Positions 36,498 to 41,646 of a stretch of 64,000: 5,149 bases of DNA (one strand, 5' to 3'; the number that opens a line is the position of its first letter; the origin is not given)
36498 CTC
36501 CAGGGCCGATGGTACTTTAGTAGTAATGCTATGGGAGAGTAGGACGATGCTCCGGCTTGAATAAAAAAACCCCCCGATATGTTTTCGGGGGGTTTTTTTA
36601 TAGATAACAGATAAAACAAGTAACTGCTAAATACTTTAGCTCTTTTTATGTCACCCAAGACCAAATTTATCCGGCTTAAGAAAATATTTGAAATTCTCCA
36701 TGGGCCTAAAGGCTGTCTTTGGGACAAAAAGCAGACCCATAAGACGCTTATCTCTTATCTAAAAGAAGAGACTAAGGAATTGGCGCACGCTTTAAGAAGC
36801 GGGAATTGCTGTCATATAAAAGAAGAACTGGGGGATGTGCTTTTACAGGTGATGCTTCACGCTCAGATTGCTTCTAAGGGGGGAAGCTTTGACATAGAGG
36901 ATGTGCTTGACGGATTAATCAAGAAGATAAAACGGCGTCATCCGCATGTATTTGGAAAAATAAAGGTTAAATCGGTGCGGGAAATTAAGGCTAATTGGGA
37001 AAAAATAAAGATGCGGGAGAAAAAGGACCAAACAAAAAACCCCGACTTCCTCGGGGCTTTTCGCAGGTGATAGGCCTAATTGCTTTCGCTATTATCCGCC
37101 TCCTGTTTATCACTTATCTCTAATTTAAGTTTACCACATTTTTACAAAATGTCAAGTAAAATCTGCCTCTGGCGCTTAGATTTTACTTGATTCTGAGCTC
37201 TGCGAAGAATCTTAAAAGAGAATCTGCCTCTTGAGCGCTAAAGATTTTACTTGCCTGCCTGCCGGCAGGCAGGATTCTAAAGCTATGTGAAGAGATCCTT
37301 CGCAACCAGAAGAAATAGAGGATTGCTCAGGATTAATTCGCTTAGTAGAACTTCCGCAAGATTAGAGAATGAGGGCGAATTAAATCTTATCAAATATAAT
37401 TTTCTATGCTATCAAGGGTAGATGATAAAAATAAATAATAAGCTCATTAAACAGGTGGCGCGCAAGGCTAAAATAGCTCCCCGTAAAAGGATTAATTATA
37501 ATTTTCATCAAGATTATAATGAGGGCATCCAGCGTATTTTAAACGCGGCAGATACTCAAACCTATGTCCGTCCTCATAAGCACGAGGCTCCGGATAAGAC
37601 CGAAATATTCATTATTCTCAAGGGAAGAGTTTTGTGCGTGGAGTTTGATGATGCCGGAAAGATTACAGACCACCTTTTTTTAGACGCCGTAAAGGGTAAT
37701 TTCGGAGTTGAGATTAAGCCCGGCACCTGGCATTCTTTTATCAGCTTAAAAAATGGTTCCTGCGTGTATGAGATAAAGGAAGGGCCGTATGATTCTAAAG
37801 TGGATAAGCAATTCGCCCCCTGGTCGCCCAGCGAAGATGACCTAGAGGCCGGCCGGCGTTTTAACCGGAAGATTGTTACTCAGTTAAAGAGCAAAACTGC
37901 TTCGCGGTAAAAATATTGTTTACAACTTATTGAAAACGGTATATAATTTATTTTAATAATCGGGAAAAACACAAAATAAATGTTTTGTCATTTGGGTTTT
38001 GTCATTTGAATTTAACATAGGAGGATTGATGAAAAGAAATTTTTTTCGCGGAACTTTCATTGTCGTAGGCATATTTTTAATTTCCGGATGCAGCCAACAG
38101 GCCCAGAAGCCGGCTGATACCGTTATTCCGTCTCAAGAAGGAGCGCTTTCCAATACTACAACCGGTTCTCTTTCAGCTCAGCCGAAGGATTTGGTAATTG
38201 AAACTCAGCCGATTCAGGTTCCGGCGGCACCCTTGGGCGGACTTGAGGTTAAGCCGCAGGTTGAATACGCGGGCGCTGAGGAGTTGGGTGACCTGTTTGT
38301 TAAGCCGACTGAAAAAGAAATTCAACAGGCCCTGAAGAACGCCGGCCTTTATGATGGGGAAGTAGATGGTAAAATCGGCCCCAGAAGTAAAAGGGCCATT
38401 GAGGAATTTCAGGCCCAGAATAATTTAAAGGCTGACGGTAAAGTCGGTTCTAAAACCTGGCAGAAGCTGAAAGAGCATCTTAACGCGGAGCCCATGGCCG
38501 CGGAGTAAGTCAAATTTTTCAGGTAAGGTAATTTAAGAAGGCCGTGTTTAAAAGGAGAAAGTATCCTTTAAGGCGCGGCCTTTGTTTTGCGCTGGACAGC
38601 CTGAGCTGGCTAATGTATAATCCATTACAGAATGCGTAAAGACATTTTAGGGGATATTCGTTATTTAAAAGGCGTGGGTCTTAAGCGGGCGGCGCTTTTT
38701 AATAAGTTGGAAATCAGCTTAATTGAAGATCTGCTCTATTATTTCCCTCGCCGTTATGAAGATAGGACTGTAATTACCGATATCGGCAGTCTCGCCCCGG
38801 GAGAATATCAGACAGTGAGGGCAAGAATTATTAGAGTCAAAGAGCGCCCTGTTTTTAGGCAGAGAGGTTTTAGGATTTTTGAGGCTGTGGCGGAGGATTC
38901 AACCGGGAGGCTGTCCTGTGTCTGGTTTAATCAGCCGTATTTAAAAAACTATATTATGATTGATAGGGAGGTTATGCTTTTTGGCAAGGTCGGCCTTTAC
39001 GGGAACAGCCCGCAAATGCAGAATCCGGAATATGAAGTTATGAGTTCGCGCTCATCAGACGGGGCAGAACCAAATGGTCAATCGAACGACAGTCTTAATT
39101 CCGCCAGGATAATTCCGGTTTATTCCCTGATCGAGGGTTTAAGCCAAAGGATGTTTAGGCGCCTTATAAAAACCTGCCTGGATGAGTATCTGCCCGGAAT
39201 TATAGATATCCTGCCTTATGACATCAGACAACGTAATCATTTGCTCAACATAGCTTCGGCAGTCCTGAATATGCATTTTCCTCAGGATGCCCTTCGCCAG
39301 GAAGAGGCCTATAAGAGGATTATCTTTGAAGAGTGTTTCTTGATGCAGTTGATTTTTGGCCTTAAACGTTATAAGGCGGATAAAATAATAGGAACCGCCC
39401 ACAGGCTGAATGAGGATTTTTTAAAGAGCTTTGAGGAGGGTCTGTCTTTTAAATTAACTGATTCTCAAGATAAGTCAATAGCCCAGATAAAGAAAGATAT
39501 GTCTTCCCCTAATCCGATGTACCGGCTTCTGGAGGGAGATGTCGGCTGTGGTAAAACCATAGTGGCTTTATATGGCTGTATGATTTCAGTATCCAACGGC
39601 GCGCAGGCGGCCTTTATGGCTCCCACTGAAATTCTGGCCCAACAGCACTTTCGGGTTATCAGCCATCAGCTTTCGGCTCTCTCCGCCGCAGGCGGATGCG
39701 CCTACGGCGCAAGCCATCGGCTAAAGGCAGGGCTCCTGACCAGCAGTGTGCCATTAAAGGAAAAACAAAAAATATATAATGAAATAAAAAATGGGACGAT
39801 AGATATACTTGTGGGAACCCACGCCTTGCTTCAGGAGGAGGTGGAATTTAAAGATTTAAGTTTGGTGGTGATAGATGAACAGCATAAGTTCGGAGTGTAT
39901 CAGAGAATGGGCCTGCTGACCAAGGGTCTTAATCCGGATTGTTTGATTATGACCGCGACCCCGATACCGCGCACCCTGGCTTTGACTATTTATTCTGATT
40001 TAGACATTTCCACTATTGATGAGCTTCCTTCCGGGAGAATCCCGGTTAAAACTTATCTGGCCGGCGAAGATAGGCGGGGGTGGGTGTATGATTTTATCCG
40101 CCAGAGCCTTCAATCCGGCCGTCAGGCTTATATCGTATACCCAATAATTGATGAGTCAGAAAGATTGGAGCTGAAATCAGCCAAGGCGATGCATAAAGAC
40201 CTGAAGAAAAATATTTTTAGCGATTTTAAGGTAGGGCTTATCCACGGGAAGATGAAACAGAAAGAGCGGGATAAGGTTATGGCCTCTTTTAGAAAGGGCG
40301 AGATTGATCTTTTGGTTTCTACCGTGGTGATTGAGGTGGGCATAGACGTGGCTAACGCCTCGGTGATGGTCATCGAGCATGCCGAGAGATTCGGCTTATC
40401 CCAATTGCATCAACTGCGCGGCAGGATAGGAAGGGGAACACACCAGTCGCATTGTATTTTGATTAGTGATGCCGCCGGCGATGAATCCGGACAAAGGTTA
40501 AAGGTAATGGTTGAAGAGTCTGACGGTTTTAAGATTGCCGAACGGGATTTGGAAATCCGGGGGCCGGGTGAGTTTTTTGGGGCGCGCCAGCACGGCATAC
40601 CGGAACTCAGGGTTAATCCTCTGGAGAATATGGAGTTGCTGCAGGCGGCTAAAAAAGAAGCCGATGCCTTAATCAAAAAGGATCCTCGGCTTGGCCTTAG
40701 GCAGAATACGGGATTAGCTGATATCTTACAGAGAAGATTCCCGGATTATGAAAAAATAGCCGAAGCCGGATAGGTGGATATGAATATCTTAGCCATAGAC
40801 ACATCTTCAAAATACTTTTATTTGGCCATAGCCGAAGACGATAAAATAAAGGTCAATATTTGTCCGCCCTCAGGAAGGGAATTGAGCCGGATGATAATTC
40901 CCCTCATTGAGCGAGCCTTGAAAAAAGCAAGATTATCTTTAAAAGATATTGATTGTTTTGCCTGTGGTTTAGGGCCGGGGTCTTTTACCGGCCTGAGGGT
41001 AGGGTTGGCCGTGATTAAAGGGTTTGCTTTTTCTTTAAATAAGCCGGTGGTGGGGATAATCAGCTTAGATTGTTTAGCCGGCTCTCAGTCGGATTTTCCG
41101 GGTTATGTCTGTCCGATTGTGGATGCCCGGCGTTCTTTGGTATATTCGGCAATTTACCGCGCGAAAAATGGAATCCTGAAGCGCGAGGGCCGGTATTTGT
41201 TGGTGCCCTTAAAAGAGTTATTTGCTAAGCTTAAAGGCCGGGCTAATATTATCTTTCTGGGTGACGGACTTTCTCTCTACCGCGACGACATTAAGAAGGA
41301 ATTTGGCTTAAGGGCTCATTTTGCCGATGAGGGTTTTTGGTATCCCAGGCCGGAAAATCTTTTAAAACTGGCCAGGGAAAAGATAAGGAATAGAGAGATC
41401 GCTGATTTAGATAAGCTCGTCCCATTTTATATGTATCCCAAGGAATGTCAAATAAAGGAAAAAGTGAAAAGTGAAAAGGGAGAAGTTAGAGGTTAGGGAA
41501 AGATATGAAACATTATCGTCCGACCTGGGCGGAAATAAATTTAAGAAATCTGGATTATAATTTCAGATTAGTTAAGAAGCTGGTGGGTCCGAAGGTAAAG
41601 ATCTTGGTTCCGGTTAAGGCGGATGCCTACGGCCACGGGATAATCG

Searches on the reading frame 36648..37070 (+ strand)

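Call 8: search_protein_families(library=pfam, proteins=[window:36648-37070:+], max_evalue=0.001)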
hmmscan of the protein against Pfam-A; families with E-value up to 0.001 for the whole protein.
window:36648-37070:+ (140 aa): 1 family
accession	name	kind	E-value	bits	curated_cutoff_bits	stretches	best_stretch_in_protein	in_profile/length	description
PF03819.22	MazG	-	6.7e-29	100.4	22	1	29-102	1-74/74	MazG nucleotide pyrophosphohydrolase domain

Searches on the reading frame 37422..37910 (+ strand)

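Call 8: search_protein_families(library=pfam, proteins=[window:37422-37910:+], max_evalue=0.001)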
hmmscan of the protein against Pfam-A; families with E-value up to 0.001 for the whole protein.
window:37422-37910:+ (162 aa): 1 family
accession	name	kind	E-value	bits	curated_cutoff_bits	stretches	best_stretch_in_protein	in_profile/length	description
PF19480.5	DUF6016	-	1.1e-09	39.3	27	1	5-81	2-76/141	Domain of unknown function (DUF6016)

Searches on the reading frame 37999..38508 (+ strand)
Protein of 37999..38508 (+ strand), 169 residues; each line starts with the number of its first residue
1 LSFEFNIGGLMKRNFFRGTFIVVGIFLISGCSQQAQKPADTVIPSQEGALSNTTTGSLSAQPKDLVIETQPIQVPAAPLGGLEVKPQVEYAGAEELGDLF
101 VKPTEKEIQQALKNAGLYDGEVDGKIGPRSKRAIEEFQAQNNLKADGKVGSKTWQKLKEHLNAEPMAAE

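Call 8: search_protein_families(library=pfam, proteins=[window:37999-38508:+], max_evalue=0.001)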
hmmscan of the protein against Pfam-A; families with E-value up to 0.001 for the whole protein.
window:37999-38508:+ (169 aa): 3 families
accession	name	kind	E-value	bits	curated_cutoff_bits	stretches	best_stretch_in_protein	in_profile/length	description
PF01471.23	PG_binding_1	-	6.4e-17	61.9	23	1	106-157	6-57/57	Putative peptidoglycan binding domain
PF08823.16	PG_binding_2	-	6.6e-06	26.7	21.1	1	102-145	15-58/74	Putative peptidoglycan binding domain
PF09374.15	PG_binding_3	-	3.1e-05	24.5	24.6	0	109-137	7-33/76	Predicted Peptidoglycan domain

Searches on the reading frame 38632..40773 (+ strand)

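Call 8: search_protein_families(library=pfam, proteins=[window:38632-40773:+], max_evalue=0.001)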
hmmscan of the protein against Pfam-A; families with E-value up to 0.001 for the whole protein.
window:38632-40773:+ (713 aa): 7 families
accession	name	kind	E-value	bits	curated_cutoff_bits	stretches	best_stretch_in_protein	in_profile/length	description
PF17191.10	RecG_wedge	-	1.4e-33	116.2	23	1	8-182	1-158/162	RecG wedge domain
PF00271.37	Helicase_C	-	4.1e-25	88.6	23.5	1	491-601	8-108/110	Helicase conserved C-terminal domain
PF00270.35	DEAD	-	2.6e-19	70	26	1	277-449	2-164/167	DEAD/DEAH box helicase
PF19833.4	RecG_dom3_C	-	2.5e-09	37.5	26.8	1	630-697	2-71/87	ATP-dependent DNA helicase RecG, domain 3, C-terminal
PF04851.21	ResIII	-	4.7e-07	30.3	22.5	1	273-444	2-162/164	Type III restriction enzyme, res subunit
PF01336.31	tRNA_anti-codon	-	3.4e-06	27.3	27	1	61-136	2-74/75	OB-fold nucleic acid binding domain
PF22590.2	Cas3-like_C_2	-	3.4e-05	24.5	27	1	515-602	13-104/106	CRISPR-associated nuclease/helicase Cas3, C-terminal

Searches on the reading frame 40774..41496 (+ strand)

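Call 8: search_protein_families(library=pfam, proteins=[window:40774-41496:+], max_evalue=0.001)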
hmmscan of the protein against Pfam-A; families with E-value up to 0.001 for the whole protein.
window:40774-41496:+ (240 aa): 1 family
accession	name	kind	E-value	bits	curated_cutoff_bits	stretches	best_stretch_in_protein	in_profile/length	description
PF00814.31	TsaD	-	1.6e-28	100.6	24.8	1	35-218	27-251/264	tRNA N6-adenosine threonylcarbamoyltransferase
